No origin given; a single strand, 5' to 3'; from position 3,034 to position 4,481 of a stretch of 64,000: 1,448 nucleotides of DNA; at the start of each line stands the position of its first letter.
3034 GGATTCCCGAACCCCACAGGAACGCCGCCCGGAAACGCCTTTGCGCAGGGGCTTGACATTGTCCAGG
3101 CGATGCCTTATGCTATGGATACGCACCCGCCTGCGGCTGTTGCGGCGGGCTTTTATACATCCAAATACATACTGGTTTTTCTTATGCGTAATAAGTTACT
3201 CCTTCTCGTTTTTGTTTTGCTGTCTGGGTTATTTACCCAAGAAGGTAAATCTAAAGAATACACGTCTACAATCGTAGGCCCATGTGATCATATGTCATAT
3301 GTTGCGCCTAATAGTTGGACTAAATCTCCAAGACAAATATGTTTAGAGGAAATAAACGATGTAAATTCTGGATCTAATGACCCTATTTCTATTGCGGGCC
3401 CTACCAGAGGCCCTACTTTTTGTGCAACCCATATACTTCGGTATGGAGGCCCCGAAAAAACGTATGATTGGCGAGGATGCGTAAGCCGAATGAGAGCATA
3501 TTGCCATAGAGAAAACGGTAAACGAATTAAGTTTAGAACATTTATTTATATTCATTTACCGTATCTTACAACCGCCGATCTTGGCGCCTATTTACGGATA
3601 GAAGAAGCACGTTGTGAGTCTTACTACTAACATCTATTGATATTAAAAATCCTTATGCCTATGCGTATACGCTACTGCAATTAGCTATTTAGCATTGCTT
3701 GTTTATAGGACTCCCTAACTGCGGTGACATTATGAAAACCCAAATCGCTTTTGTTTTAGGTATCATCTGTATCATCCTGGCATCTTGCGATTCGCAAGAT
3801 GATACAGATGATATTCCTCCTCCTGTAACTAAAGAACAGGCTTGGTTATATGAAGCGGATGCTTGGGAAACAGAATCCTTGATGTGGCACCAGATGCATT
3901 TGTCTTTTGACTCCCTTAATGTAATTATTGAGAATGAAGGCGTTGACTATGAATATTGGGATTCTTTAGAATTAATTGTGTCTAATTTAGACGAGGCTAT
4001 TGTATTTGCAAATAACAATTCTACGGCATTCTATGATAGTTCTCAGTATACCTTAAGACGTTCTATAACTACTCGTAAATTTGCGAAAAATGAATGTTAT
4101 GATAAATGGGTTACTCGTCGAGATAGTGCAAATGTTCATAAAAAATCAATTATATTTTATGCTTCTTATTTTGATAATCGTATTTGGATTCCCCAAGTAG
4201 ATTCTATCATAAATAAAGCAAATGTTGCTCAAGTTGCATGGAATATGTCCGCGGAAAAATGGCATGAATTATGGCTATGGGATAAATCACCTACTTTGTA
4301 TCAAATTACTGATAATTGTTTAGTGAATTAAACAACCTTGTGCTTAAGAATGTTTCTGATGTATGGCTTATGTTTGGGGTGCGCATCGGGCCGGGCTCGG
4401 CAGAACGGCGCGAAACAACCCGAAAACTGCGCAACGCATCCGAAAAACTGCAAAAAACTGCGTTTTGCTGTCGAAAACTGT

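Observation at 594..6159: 1051-bp near-identical direct repeats 4515 bp apart: signature of Campbell-type integration of a small replicon into the ATPase gene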

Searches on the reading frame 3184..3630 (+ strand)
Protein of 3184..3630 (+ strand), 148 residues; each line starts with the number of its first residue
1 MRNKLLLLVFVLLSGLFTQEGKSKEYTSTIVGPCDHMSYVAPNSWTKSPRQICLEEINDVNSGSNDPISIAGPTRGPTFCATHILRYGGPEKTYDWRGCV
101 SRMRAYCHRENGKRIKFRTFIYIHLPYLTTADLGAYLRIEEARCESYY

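Call 11: search_protein_families(library=pfam, proteins=[window:3184-3630:+], max_evalue=0.01)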
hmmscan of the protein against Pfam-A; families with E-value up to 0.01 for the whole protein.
window:3184-3630:+ (148 aa): 0 families

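Call 52: search_protein_families(library=ncbifam, proteins=[window:3184-3630:+], max_evalue=0.01)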
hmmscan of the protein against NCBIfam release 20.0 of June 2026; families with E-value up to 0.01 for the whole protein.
window:3184-3630:+ (148 aa): 0 families

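Call 53: search_protein_families(library=padloc, proteins=[window:3184-3630:+], max_evalue=0.01)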
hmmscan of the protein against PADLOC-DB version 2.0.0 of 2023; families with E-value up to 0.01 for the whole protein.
window:3184-3630:+ (148 aa): 0 families

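Call 54: search_protein_families(library=phrogs, proteins=[window:3184-3630:+], max_evalue=0.01)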
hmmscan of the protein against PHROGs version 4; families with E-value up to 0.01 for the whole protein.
window:3184-3630:+ (148 aa): 0 families

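Call 73: search_dna_similar(query=window:3184-3630:+, collection=plasmids, mode=protein, max_evalue=0.001, max_rows=8)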
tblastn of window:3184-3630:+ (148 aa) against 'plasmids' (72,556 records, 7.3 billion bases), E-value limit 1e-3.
No match.

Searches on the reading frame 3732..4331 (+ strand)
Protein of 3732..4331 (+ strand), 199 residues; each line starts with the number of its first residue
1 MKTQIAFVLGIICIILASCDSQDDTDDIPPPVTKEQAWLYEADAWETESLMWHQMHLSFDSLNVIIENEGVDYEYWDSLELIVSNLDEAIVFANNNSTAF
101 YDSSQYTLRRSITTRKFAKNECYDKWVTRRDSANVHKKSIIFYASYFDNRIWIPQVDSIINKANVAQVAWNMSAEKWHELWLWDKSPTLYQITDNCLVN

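Call 11: search_protein_families(library=pfam, proteins=[window:3732-4331:+], max_evalue=0.01)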
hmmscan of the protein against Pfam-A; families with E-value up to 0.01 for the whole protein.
window:3732-4331:+ (199 aa): 0 families

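Call 22: find_encoding_contigs(protein=window:3732-4331:+, flank=10000, max_places=6)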
Protein window:3732-4331:+ (199 aa): no gene with exactly this product is on record in the collection.

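Call 46: find_related_loci(query=window:3732-4331:+, collection=viral_contigs, flank=6000)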
Query window:3732-4331:+ (199 aa) in viral_contigs; peptide patterns used: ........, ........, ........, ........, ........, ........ (x = any residue, [..] = any of these).
5 stretches matched a pattern, but none encodes a relative of the query by tblastn (E <= 1e-3).

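Call 52: search_protein_families(library=ncbifam, proteins=[window:3732-4331:+], max_evalue=0.01)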
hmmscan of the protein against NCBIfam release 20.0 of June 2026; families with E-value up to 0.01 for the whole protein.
window:3732-4331:+ (199 aa): 0 families

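Call 53: search_protein_families(library=padloc, proteins=[window:3732-4331:+], max_evalue=0.01)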
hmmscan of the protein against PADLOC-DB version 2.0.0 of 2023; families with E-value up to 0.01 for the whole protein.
window:3732-4331:+ (199 aa): 0 families

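Call 54: search_protein_families(library=phrogs, proteins=[window:3732-4331:+], max_evalue=0.01)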
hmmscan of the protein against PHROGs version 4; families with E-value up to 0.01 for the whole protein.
window:3732-4331:+ (199 aa): 0 families

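Call 72: search_dna_similar(query=window:3732-4331:+, collection=plasmids, mode=protein, max_evalue=0.001, max_rows=8)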
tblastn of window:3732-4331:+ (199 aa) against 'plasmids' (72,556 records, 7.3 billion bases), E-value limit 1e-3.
No match.
